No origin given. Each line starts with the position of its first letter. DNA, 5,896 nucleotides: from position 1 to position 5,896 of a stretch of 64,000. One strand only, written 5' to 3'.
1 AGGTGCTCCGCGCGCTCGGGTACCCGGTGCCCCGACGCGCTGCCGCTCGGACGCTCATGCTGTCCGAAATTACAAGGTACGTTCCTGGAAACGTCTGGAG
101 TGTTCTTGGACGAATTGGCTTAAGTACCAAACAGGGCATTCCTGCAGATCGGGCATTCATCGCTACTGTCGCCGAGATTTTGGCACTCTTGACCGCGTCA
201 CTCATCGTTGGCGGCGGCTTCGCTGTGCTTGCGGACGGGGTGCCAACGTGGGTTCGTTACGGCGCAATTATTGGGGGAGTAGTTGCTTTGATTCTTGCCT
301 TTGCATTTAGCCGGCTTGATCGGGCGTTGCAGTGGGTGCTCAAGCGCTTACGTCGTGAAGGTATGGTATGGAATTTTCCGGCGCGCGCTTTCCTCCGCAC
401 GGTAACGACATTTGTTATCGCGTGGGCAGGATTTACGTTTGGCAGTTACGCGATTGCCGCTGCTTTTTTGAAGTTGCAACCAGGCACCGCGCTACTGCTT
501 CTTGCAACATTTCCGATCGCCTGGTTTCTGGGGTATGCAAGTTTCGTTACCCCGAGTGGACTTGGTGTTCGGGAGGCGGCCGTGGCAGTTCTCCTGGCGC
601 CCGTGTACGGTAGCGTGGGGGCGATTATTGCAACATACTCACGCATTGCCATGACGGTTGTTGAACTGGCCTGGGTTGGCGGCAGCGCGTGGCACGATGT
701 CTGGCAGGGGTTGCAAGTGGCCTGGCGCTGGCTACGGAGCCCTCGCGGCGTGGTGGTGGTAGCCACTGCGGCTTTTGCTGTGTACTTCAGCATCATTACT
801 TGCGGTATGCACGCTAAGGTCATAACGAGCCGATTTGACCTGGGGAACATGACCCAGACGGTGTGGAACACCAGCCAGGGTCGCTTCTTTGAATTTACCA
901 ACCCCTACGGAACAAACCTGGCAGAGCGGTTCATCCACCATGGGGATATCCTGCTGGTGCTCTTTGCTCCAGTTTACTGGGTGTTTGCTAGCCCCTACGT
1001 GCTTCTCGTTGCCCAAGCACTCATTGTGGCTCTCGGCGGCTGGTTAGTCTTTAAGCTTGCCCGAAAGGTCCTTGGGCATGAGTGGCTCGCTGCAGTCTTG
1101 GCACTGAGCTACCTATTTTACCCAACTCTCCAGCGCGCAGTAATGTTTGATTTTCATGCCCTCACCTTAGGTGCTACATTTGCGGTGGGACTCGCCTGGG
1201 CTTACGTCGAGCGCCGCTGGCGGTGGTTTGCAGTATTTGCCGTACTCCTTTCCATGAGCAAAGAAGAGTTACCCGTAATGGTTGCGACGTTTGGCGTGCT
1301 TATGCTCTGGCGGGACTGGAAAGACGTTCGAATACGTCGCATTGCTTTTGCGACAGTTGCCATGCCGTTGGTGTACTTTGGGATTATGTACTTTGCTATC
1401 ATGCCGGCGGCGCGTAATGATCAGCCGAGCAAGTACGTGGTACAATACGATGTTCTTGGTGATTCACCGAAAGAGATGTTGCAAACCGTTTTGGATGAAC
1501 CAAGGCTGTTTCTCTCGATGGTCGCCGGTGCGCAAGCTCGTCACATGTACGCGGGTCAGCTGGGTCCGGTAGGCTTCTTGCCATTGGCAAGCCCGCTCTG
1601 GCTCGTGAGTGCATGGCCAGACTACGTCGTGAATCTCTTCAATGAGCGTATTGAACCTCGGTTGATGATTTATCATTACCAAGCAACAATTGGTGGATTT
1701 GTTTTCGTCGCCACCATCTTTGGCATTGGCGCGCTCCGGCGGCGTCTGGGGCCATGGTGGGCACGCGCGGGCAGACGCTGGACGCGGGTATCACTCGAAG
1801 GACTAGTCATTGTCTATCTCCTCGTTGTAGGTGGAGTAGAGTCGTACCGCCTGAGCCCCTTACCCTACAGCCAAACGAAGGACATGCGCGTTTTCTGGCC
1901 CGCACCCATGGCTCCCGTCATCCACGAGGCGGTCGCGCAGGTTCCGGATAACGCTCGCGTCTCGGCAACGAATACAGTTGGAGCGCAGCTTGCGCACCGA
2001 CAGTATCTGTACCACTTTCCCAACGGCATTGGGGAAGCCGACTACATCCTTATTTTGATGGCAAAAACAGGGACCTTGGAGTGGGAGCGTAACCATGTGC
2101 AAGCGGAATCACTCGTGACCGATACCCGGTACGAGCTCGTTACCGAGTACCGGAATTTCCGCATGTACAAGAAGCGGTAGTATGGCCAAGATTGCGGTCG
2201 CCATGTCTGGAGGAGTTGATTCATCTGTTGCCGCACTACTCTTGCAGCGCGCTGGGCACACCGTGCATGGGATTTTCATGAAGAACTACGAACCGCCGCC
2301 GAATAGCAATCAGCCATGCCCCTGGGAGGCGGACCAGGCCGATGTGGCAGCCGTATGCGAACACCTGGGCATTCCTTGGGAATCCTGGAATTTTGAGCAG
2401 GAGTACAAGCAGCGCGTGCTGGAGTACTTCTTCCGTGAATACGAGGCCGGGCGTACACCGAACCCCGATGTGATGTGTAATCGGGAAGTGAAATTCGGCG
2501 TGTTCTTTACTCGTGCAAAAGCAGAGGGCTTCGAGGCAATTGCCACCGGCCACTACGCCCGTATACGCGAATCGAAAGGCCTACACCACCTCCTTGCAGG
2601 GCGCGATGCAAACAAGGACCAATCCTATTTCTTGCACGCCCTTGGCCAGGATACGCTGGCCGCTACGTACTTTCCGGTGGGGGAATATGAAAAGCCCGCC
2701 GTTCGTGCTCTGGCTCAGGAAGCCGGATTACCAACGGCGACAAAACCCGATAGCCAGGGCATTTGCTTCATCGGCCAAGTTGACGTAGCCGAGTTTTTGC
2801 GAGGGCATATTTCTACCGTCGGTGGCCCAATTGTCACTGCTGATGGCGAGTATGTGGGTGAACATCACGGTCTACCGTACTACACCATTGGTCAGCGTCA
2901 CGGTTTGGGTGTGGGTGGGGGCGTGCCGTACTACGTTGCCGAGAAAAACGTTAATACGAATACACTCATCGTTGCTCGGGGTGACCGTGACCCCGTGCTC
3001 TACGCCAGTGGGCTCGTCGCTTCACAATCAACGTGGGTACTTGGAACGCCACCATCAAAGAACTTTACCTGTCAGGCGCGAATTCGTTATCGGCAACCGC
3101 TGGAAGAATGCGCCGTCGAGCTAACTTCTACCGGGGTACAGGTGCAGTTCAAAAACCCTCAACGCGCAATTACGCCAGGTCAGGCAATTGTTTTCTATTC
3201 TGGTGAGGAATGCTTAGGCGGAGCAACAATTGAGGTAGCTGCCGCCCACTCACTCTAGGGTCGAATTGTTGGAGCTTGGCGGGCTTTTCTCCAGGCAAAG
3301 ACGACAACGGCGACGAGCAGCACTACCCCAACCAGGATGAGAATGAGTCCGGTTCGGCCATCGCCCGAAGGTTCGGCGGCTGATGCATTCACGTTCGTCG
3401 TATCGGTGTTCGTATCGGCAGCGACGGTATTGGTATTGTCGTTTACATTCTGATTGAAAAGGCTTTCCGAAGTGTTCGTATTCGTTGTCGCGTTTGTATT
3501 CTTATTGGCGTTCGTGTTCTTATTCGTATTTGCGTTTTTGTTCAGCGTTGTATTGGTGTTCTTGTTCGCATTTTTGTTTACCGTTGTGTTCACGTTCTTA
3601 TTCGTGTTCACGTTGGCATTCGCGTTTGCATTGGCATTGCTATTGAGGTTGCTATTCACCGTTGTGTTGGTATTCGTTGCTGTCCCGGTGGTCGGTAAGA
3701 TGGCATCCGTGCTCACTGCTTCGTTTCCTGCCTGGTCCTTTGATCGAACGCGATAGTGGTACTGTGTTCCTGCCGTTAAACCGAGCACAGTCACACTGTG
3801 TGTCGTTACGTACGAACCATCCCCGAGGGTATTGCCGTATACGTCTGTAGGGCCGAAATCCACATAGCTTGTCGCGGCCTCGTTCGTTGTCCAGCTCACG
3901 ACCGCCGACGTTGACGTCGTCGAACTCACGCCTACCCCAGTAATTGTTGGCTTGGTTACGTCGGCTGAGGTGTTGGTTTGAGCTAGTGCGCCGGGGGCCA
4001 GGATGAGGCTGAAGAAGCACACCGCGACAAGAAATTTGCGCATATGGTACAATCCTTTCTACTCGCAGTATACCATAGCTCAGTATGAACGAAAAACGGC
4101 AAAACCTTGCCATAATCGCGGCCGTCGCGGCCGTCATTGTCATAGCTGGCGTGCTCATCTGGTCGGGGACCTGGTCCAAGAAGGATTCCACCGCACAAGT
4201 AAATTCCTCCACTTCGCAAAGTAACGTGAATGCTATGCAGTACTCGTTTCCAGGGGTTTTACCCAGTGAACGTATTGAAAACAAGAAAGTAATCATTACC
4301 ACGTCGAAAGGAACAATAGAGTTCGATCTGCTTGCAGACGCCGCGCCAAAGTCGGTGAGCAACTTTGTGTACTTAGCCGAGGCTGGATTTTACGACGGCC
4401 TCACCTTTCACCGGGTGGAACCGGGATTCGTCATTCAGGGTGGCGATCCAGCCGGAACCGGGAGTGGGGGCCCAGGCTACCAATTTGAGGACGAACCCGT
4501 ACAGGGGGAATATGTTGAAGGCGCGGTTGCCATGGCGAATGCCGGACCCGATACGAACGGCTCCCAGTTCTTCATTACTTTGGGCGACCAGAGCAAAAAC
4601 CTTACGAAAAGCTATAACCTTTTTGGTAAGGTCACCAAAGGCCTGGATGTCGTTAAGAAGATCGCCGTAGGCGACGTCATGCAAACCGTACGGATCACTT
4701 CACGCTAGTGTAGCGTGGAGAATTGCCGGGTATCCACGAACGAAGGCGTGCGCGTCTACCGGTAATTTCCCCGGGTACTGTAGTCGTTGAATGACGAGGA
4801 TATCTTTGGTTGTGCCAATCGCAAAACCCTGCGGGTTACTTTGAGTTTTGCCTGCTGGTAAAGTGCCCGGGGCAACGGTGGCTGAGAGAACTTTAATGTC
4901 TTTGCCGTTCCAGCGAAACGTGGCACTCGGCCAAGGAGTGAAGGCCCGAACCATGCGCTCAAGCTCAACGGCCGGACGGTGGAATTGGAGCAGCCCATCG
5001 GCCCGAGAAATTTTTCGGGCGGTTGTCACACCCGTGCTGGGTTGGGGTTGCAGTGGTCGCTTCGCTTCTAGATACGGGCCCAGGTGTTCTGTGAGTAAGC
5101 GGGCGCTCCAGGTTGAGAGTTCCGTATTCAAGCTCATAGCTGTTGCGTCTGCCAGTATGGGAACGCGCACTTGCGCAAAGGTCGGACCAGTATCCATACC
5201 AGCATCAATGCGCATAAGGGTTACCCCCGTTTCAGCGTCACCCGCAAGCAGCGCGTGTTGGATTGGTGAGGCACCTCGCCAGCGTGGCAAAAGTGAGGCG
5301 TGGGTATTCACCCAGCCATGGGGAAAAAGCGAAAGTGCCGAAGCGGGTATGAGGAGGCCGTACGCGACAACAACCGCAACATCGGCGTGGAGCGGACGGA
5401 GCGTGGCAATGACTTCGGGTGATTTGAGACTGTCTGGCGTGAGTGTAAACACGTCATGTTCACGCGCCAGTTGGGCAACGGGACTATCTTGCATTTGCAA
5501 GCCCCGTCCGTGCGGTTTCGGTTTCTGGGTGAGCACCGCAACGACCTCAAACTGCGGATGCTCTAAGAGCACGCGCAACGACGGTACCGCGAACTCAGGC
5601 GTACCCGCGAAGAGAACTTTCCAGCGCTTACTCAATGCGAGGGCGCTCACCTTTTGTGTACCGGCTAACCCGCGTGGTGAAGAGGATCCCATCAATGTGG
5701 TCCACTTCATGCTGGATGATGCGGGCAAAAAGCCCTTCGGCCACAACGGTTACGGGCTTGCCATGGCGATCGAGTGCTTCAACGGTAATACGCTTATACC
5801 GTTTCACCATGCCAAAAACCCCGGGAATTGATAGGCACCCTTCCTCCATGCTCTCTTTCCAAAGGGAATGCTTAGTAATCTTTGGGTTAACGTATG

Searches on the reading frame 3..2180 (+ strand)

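Call 57: search_protein_families(library=pfam, proteins=[window:3-2180:+], max_evalue=0.001)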
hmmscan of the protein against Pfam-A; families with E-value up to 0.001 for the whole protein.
window:3-2180:+ (725 aa): 2 families
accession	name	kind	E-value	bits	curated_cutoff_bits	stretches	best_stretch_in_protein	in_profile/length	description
PF09852.15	DUF2079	-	8.6e-63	213.4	28.2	1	272-685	4-422/459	Predicted membrane protein (DUF2079)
PF03706.18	LPG_synthase_TM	-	7e-09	36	33.4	1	1-216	57-293/302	Lysylphosphatidylglycerol synthase TM region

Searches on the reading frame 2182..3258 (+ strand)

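Call 57: search_protein_families(library=pfam, proteins=[window:2182-3258:+], max_evalue=0.001)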
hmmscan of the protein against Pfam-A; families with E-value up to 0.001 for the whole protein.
window:2182-3258:+ (358 aa): 4 families
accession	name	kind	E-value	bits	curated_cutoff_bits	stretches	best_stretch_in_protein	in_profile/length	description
PF03054.22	tRNA_Me_trans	-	2.7e-77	259.4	20.6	1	3-198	2-201/202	tRNA methyl transferase HUP domain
PF20258.4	tRNA_Me_trans_C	-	2.2e-24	86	20.6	1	277-350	3-77/77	Aminomethyltransferase beta-barrel domain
PF20259.3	tRNA_Me_trans_M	-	1.8e-18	66.3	27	1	204-266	2-66/66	tRNA methyl transferase PRC-barrel domain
PF02540.23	NAD_synthase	-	7.2e-05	22.5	21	1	3-76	20-86/242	NAD synthase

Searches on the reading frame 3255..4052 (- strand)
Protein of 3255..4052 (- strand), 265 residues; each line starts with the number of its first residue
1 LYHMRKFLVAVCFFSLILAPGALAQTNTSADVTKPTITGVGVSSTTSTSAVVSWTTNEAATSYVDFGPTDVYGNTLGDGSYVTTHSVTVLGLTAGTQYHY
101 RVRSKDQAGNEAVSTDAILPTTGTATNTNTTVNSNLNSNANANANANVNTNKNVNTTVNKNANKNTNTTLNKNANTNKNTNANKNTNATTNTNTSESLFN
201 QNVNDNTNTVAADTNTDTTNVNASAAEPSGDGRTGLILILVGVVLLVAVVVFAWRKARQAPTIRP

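Call 57: search_protein_families(library=pfam, proteins=[window:3255-4052:-], max_evalue=0.001)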
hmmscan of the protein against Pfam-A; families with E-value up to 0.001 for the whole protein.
window:3255-4052:- (265 aa): 2 families
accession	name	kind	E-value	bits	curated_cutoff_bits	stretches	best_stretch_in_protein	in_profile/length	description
PF16656.11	Pur_ac_phosph_N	-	2.1e-07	31.8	30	1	41-107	5-83/93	Purple acid Phosphatase, N-terminal domain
PF00041.27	fn3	-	1.1e-06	29.2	25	1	37-114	3-78/84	Fibronectin type III domain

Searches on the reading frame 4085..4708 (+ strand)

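Call 57: search_protein_families(library=pfam, proteins=[window:4085-4708:+], max_evalue=0.001)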
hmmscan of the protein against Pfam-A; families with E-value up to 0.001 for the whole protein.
window:4085-4708:+ (207 aa): 1 family
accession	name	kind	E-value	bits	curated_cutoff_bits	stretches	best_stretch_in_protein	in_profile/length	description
PF00160.26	Pro_isomerase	-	1.8e-41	142.5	21.7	1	69-203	2-147/159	Cyclophilin type peptidyl-prolyl cis-trans isomerase/CLD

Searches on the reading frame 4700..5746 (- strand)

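Call 57: search_protein_families(library=pfam, proteins=[window:4700-5746:-], max_evalue=0.001)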
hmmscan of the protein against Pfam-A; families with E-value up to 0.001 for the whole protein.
window:4700-5746:- (348 aa): 2 families
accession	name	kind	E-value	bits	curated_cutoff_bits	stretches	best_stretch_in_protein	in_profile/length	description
PF00551.24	Formyl_trans_N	-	4.4e-41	141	26.1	1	44-218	5-177/181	Formyl transferase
PF02911.23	Formyl_trans_C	-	3.7e-19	69.2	21.1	1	245-339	1-99/100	Formyl transferase, C-terminal domain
